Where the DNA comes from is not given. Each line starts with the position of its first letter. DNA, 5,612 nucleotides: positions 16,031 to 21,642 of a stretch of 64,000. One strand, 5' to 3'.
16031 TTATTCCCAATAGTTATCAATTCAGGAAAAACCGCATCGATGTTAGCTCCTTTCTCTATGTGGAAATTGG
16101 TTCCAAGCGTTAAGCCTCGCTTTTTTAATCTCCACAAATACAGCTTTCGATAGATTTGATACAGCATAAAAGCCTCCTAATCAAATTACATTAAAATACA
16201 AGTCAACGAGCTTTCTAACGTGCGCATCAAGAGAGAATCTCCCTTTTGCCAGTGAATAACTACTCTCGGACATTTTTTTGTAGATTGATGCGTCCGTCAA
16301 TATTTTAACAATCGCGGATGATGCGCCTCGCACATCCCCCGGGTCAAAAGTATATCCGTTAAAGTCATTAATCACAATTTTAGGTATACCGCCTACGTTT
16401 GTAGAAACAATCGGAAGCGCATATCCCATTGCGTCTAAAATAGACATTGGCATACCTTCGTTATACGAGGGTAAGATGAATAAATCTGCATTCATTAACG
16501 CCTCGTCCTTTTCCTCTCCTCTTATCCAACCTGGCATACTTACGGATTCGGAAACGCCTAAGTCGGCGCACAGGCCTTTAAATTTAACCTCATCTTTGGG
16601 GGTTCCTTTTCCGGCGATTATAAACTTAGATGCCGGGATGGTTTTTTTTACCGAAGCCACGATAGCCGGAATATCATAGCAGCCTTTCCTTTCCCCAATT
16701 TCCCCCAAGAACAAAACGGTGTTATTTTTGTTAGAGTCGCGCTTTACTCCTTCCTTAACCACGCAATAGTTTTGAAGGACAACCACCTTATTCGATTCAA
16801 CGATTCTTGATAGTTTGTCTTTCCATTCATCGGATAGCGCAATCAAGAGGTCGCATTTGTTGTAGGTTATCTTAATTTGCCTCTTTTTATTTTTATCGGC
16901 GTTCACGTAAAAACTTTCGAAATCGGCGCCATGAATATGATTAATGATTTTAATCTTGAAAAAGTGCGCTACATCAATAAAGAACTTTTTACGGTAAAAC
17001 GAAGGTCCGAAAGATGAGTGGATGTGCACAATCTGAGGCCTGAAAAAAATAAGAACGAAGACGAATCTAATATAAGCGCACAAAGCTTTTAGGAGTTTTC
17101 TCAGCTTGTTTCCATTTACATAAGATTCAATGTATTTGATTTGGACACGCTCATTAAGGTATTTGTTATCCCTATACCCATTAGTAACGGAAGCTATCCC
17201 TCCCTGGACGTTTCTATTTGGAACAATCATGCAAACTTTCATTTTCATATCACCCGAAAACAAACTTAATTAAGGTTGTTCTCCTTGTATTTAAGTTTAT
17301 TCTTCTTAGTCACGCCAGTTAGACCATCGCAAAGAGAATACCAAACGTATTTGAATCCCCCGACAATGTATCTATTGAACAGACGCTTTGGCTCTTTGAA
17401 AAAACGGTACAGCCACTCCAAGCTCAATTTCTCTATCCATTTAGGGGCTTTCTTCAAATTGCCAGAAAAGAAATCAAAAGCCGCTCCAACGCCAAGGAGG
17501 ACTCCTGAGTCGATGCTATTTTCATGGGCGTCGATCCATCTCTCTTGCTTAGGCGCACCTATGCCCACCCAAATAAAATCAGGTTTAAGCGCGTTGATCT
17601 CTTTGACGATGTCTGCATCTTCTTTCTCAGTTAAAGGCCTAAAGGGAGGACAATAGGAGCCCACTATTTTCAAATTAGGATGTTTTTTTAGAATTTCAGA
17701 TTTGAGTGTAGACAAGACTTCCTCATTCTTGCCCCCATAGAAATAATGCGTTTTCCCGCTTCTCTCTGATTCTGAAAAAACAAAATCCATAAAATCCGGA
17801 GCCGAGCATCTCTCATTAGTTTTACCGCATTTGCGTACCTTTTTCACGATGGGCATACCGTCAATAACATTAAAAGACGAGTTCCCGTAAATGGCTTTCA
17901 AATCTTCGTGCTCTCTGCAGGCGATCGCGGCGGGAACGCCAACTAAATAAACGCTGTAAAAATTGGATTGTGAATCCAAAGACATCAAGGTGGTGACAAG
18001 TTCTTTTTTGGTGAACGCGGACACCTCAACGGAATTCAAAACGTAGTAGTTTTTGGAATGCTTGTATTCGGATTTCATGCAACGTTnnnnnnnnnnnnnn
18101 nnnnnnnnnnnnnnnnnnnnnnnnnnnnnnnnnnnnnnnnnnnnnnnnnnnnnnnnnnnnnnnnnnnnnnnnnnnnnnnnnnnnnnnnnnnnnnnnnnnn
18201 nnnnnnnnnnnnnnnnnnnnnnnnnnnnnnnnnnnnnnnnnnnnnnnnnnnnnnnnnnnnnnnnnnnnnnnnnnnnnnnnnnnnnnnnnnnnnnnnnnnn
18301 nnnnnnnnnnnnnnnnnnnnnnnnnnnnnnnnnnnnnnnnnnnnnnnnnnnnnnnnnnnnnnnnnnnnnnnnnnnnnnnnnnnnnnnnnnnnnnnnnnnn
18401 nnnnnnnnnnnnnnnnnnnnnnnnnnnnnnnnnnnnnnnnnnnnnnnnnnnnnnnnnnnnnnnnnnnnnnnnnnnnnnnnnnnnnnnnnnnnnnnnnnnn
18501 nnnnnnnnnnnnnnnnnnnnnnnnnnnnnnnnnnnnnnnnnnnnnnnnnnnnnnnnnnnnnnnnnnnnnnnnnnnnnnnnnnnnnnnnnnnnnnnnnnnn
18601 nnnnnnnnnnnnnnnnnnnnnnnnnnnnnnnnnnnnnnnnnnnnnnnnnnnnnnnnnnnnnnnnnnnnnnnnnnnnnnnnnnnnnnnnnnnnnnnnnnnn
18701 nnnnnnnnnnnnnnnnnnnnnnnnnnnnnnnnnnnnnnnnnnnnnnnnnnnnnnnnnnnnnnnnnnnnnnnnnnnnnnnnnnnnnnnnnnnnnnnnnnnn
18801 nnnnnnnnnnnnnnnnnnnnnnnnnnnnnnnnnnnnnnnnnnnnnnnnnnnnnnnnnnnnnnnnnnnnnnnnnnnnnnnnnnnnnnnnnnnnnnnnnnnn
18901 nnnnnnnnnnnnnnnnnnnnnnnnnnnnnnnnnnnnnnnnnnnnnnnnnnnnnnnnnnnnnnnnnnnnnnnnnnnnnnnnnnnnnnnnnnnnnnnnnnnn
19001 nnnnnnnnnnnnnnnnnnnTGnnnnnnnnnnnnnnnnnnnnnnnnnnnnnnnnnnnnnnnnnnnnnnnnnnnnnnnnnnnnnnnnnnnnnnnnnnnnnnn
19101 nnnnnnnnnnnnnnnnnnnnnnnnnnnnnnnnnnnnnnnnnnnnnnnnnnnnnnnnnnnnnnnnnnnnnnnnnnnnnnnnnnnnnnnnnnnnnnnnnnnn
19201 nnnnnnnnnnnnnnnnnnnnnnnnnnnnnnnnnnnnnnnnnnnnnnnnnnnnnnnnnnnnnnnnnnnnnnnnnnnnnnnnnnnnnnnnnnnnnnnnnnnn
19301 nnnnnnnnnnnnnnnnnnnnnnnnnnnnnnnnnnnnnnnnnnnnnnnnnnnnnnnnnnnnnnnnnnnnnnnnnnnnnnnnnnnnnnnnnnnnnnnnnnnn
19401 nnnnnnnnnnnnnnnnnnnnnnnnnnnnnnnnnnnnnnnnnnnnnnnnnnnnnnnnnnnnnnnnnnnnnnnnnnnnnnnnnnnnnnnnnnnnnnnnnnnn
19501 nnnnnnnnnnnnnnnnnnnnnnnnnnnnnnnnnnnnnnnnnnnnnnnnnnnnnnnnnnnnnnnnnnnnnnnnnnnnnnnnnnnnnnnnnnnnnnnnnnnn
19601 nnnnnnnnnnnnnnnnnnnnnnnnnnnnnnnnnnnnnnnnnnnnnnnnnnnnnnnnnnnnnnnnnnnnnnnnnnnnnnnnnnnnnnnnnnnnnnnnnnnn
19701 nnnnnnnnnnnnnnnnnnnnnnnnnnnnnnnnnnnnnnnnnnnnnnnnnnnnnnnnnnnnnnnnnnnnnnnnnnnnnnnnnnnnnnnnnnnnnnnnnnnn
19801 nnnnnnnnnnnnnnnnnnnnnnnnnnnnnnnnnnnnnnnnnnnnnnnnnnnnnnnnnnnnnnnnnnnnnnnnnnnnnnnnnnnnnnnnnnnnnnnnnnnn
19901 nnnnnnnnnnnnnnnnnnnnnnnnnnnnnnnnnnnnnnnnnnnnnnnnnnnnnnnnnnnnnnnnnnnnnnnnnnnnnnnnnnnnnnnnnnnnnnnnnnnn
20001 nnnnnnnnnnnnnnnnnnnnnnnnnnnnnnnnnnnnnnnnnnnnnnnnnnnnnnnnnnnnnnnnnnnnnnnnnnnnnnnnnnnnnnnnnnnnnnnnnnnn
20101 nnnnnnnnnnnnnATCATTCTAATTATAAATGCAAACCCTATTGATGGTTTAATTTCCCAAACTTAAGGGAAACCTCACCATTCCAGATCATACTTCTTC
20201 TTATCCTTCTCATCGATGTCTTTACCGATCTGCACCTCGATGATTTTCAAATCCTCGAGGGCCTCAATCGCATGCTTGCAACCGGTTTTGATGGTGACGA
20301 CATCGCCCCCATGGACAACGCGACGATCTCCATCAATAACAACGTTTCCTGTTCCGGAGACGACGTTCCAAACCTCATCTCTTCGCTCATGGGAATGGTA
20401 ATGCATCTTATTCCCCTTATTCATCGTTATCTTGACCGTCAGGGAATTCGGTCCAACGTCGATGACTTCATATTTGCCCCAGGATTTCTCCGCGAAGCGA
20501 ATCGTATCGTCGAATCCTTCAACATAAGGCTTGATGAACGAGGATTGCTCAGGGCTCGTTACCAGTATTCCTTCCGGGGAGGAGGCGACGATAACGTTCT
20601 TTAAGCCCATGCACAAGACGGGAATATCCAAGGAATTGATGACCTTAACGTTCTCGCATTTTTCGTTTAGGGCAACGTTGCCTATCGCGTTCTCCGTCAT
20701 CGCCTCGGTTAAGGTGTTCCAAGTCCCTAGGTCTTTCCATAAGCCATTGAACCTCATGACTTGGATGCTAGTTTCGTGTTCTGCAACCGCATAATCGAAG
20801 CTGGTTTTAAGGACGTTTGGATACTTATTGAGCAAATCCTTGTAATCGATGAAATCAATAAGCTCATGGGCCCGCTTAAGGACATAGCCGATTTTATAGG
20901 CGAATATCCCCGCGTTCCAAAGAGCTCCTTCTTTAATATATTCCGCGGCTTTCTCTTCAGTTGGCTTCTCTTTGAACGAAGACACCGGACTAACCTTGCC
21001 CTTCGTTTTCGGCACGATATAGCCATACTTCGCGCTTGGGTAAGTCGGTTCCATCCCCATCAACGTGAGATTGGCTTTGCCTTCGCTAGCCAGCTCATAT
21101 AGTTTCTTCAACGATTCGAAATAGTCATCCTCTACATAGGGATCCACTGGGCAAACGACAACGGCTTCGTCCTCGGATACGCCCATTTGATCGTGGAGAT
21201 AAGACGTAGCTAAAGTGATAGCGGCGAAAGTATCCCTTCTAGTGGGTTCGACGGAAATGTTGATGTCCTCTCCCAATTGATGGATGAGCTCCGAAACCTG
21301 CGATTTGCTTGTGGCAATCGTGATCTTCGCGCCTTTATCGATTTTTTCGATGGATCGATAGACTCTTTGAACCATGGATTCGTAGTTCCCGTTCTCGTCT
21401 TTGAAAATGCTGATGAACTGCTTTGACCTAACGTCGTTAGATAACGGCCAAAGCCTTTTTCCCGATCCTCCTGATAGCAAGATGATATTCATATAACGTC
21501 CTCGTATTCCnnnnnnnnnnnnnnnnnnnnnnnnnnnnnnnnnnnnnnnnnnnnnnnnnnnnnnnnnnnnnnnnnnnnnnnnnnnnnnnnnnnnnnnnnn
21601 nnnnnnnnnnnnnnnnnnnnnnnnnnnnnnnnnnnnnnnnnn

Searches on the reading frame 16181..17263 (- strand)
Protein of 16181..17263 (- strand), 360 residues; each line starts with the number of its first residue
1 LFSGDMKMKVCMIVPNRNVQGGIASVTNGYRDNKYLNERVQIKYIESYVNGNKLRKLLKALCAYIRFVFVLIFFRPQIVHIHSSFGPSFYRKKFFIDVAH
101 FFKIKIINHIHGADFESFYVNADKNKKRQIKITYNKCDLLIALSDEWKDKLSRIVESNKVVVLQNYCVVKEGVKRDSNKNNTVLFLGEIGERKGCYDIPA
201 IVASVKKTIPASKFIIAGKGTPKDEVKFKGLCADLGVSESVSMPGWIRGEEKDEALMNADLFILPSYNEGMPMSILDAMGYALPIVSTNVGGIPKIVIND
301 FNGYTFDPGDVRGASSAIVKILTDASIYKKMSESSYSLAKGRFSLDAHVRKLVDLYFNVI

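Call 88: search_protein_families(library=pfam, proteins=[window:16181-17263:-], max_evalue=0.001)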
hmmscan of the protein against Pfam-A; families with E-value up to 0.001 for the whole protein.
window:16181-17263:- (360 aa): 4 families
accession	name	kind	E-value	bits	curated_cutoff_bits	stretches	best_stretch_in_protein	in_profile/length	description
PF00534.26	Glycos_transf_1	-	1.6e-30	106.4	26.4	1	178-336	13-170/172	Glycosyl transferases group 1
PF13692.12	Glyco_trans_1_4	-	2.4e-27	96.3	27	1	181-324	2-142/142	Glycosyl transferases group 1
PF13439.12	Glyco_transf_4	-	4.3e-08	33.8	28.5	1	45-165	42-164/170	Glycosyltransferase Family 4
PF20706.3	GT4-conflict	-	0.001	18.6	26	0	143-296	157-319/385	Family 4 Glycosyltransferase in conflict systems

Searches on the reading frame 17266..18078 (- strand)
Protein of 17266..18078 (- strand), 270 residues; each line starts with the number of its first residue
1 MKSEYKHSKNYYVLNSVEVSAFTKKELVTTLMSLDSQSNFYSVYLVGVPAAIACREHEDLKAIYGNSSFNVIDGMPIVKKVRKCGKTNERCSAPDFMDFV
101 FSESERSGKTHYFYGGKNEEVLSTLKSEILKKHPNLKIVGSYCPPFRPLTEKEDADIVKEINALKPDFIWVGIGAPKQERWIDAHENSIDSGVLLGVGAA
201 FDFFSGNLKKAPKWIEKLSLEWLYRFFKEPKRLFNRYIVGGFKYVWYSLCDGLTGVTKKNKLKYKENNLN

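Call 88: search_protein_families(library=pfam, proteins=[window:17266-18078:-], max_evalue=0.001)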
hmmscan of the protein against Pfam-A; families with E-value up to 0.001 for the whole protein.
window:17266-18078:- (270 aa): 1 family
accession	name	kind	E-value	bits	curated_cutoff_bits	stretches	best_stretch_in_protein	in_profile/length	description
PF03808.19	Glyco_tran_WecG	-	2.2e-54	184.2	27.4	1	69-237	3-168/168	Glycosyl transferase WecG/TagA/CpsF family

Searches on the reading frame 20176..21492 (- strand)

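Call 88: search_protein_families(library=pfam, proteins=[window:20176-21492:-], max_evalue=0.001)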
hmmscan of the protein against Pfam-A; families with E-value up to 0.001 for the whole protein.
window:20176-21492:- (438 aa): 3 families
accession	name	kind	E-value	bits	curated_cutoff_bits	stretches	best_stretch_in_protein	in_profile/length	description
PF00483.29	NTP_transferase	-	9.6e-30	104.4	21.2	1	4-266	3-240/245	Nucleotidyl transferase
PF01050.24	MannoseP_isomer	-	2.2e-14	54.1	23.6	1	336-433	14-113/116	Mannose-6-phosphate isomerase C-terminal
PF07883.17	Cupin_2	-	1.2e-09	38.1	27.2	1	355-414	3-63/70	Cupin domain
